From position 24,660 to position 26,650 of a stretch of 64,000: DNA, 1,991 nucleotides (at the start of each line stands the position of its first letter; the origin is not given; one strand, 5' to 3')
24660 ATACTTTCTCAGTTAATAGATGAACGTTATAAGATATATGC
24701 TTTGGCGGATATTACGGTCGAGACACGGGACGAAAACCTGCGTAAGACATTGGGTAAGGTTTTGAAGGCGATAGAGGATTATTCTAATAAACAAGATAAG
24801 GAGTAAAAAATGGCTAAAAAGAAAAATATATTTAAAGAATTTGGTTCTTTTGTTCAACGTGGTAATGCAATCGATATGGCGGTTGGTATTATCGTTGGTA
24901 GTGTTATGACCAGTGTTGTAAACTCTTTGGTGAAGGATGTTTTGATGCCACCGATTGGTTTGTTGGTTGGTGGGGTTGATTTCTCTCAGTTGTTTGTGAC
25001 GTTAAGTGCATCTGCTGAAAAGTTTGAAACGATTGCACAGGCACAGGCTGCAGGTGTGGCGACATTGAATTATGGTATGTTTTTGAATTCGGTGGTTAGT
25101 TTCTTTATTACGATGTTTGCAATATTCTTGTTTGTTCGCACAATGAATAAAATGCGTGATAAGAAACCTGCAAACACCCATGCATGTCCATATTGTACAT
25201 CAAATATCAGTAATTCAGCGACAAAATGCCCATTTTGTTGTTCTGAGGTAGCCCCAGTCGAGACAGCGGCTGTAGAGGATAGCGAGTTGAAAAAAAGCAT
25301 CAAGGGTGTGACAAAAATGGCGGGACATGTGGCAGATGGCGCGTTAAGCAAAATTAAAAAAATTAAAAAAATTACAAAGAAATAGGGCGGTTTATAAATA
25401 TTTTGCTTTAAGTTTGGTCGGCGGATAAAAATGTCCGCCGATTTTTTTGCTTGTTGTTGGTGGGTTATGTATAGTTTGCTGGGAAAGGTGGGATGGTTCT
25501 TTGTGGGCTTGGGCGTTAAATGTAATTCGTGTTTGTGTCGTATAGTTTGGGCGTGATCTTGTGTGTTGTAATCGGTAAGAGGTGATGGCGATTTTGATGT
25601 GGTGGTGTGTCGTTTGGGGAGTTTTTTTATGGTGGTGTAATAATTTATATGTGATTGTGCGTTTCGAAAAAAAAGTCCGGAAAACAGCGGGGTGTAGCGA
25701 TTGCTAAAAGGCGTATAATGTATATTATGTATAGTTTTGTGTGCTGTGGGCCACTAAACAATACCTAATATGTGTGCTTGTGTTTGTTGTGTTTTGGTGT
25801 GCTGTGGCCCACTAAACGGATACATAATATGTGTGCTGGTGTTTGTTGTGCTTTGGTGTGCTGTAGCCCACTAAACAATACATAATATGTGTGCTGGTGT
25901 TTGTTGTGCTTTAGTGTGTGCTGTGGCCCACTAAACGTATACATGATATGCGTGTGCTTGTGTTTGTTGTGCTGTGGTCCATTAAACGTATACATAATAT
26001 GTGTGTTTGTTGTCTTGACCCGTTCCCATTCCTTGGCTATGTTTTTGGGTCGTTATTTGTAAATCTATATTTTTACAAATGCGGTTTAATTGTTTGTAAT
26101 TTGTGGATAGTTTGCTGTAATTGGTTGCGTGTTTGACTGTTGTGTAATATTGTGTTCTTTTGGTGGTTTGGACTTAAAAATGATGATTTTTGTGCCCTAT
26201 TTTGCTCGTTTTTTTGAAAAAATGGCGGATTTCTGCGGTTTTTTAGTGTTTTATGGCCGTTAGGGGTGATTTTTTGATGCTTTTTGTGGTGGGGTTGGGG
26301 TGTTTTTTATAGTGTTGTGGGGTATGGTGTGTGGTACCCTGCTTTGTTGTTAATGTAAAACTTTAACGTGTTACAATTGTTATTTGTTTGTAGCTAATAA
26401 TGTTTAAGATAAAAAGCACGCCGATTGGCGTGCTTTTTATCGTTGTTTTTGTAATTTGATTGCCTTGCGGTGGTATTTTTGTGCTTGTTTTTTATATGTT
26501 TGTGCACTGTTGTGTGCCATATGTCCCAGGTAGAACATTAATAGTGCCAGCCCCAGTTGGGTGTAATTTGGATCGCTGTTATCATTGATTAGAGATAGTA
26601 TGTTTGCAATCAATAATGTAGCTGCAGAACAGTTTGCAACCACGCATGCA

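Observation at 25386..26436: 1-kb ORF-free, cytosine-depleted GT-rich spacer with five ~59-bp tandem repeats between convergent terminators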

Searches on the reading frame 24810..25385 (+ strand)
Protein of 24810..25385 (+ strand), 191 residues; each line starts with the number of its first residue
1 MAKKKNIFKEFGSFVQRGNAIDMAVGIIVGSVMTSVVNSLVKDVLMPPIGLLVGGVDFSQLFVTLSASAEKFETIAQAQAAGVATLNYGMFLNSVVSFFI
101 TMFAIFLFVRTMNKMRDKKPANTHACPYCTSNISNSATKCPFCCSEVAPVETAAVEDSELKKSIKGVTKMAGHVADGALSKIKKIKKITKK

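Call 9: search_protein_families(library=pfam, proteins=[window:24810-25385:+])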
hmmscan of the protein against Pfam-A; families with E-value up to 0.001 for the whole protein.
window:24810-25385:+ (191 aa): 1 family
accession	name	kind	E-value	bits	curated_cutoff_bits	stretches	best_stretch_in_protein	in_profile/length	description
PF01741.23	MscL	-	2e-34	119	27.4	1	7-132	1-117/123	Large-conductance mechanosensitive channel, MscL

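Call 13: find_encoding_contigs(protein=window:24810-25385:+, flank=10000, max_places=10)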
Protein window:24810-25385:+ (191 aa): no gene with exactly this product is on record in the collection.

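Call 14: find_related_loci(query=window:24810-25385:+, collection=genome_contigs, flank=10000)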
Query window:24810-25385:+ (191 aa) in genome_contigs; peptide patterns used: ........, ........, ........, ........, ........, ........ (x = any residue, [..] = any of these).
451 stretches matched a pattern; 345 encode a relative of the query (tblastn E <= 1e-3); the best 80 are kept; 80 distinct loci.
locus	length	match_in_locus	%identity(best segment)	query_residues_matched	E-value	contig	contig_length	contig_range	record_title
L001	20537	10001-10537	83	1-179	1e-98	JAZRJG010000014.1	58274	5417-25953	MAG: Candidatus Enterousia sp. isolate T1900045468_YK20190159.MAGScoT_cleanbin_000030 SGB_7220_k141_1451192, whole genom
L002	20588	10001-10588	78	1-190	6e-98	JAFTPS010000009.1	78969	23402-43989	MAG: Alphaproteobacteria bacterium isolate RGIG4037 Roe_deer_Cecum-5__c3419, whole genome shotgun sequence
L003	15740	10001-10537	82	1-179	5e-98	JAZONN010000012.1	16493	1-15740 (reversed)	MAG: Candidatus Enterousia sp. isolate T1900045638_YK20190332.MAGScoT_cleanbin_000024 SGB_8112_k141_542634, whole genome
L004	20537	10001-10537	78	1-179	4e-92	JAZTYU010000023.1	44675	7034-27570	MAG: Candidatus Enterousia sp. isolate T1900045325_YK20190014.MAGScoT_cleanbin_000039 SGB_6437_k141_1460412, whole genom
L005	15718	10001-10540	78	1-179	9e-91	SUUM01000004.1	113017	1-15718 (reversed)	MAG: Alphaproteobacteria bacterium isolate SIG46 NODE_939_length_113017_cov_6.702277, whole genome shotgun sequence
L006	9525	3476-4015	82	1-179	1e-89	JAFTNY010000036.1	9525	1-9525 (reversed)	MAG: Alphaproteobacteria bacterium isolate RGIG3991 Roe_deer_Cecum-4__c229465, whole genome shotgun sequence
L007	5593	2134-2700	77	1-187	1e-89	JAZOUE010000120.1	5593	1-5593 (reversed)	MAG: Candidatus Enterousia sp. isolate T1900045534_YK20190228.MAGScoT_cleanbin_000043 SGB_7755_k141_1973609, whole genom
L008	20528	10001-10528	84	6-180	1e-89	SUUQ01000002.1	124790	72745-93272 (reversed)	MAG: Alphaproteobacteria bacterium isolate SIG50 NODE_3290_length_124790_cov_6.729342, whole genome shotgun sequence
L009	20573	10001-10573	78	1-189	2e-89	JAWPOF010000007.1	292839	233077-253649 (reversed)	MAG: Alphaproteobacteria bacterium isolate KG228-117 k141_151046, whole genome shotgun sequence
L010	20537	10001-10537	75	1-179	5e-89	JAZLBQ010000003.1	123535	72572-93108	MAG: Candidatus Enterousia sp. isolate T1900045063_TC20190056.MAGScoT_cleanbin_000013 SGB_4572_k141_860081, whole genome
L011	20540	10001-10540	81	1-179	5e-88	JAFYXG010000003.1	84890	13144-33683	MAG: Alphaproteobacteria bacterium isolate RGIG7505 Water_buffalos_Colon.Co__c256520, whole genome shotgun sequence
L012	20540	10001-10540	80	1-179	2e-88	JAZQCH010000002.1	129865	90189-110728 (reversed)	MAG: Candidatus Enterousia sp. isolate T1900044638_TS20190104.MAGScoT_cleanbin_000052 SGB_1211_k141_46608, whole genome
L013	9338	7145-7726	74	1-191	4e-88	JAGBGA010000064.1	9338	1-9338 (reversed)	MAG: Alphaproteobacteria bacterium isolate RGIG9085 Water_deer_Rectum.Co__c763034, whole genome shotgun sequence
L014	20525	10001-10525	80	7-179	2e-87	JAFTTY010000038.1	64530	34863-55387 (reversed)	MAG: Alphaproteobacteria bacterium isolate RGIG4147 Roe_deer_Colon-1__c813486, whole genome shotgun sequence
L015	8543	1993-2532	79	1-179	4e-87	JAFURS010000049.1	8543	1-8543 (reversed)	MAG: Alphaproteobacteria bacterium isolate RGIG4765 Roe_deer_Rectum.Co__c2154845, whole genome shotgun sequence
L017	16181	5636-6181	77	1-180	9e-86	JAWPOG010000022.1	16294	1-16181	MAG: Alphaproteobacteria bacterium isolate KV104-158 k141_2792799, whole genome shotgun sequence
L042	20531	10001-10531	80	1-175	5e-80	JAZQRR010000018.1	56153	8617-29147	MAG: Candidatus Enterousia sp. isolate T1900045224_TC20190220.MAGScoT_cleanbin_000015 SGB_5385_k141_1491076, whole genom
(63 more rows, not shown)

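Call 23: search_protein_families(library=pfam, proteins=[L017:6634-7488:-, L017:7611-7925:-, L017:8038-8604:-, L017:8616-10418:-, L017:10422-10670:-, L042:10844-11548:-, L042:11552-11998:-, L042:12065-12547:-, L042:12549-14063:-, L042:14320-15252:-], max_evalue=0.01)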
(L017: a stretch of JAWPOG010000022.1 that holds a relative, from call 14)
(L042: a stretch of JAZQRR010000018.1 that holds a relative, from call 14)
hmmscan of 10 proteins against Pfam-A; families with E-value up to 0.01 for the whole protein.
L017:6634-7488:- (284 aa): 2 families
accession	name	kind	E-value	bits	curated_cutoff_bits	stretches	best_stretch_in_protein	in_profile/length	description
PF23343.2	REP_ORF2-G2P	-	3e-12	47.1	27.8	1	76-178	3-98/99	Replication-associated protein ORF2/G2P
PF09272.15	Hepsin-SRCR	-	0.0042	18.2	26.6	1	7-56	60-109/110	Hepsin, SRCR domain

L017:7611-7925:- (104 aa): 0 families

L017:8038-8604:- (188 aa): 0 families

L017:8616-10418:- (600 aa): 1 family
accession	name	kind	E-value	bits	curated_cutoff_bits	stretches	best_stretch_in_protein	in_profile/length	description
PF02305.22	Phage_F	-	1.8e-67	228.7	25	1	2-588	9-492/501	Capsid protein (F protein)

L017:10422-10670:- (82 aa): 0 families

L042:10844-11548:- (234 aa): 0 families

L042:11552-11998:- (148 aa): 0 families

L042:12065-12547:- (160 aa): 0 families

L042:12549-14063:- (504 aa): 1 family
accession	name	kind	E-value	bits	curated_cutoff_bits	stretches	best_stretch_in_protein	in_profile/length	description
PF02305.22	Phage_F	-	1.3e-53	183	25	1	3-471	8-474/501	Capsid protein (F protein)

L042:14320-15252:- (310 aa): 1 family
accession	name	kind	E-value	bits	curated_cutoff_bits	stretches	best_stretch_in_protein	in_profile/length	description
PF23343.2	REP_ORF2-G2P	-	1.7e-12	47.9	27.8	1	46-142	2-97/99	Replication-associated protein ORF2/G2P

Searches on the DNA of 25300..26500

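Call 40: search_rna_families(source=window, start=25300, end=26500, threshold=evalue, max_evalue=10)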
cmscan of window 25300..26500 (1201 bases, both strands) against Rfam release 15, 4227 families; matches with E-value up to 10: 24.
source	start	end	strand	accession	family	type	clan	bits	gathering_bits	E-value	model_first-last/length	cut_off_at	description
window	26360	26445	+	RF03162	TD-2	Gene; sRNA;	CL00124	31.3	48.7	0.02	1-98/98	no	TD-2 RNA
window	26364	26442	+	RF00506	Thr_leader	Cis-reg; leader;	-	28.5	55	0.0057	1-118/118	no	Threonine operon leader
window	26375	26444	+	RF02064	STnc370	Gene; sRNA;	-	27.5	54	0.34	1-71/71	no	Enterobacterial sRNA STnc370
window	25361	25448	+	RF02434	SpF39_sRNA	Gene; sRNA;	-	27.1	60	0.6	1-109/109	no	Streptococcus sRNA SpF39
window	26407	26457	-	RF00506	Thr_leader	Cis-reg; leader;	-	26.3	55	0.019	1-118/118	no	Threonine operon leader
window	26336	26449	+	RF01774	rpsL_ricks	Cis-reg; leader;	-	26.1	60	2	1-131/131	no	Rickettsia rpsL leader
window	25368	25447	+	RF00368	sroB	Gene; sRNA;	-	25.9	44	0.9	1-83/83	no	sroB RNA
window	26367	26449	+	RF00121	MicC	Gene; sRNA;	-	25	90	0.41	1-123/123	no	MicC RNA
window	26342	26441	+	RF00513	Trp_leader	Cis-reg; leader;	-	23.4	41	0.046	1-100/100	no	Tryptophan operon leader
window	26413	26468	-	RF02844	RefA9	Gene; antisense;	-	23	49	0.79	1-64/64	no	Enterococcus sRNA A9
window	26396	26452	+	RF00714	MIR535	Gene; miRNA;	-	21.6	64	0.17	1-95/95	no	MIR535 microRNA precursor family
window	25363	25458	+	RF00242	ctRNA_pT181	Gene; antisense;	-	21.1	56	7.3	1-94/94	no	ctRNA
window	26382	26450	+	RF01770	rimP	Cis-reg; leader;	-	20.6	47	1.6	1-102/102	no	Gammaprotebacteria rimP leader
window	26399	26457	-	RF00714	MIR535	Gene; miRNA;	-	19.4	64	0.68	1-95/95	no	MIR535 microRNA precursor family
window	25371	25455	+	RF00558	L20_leader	Cis-reg; leader;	-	18.5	58.7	1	1-127/127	no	Ribosomal protein L20 leader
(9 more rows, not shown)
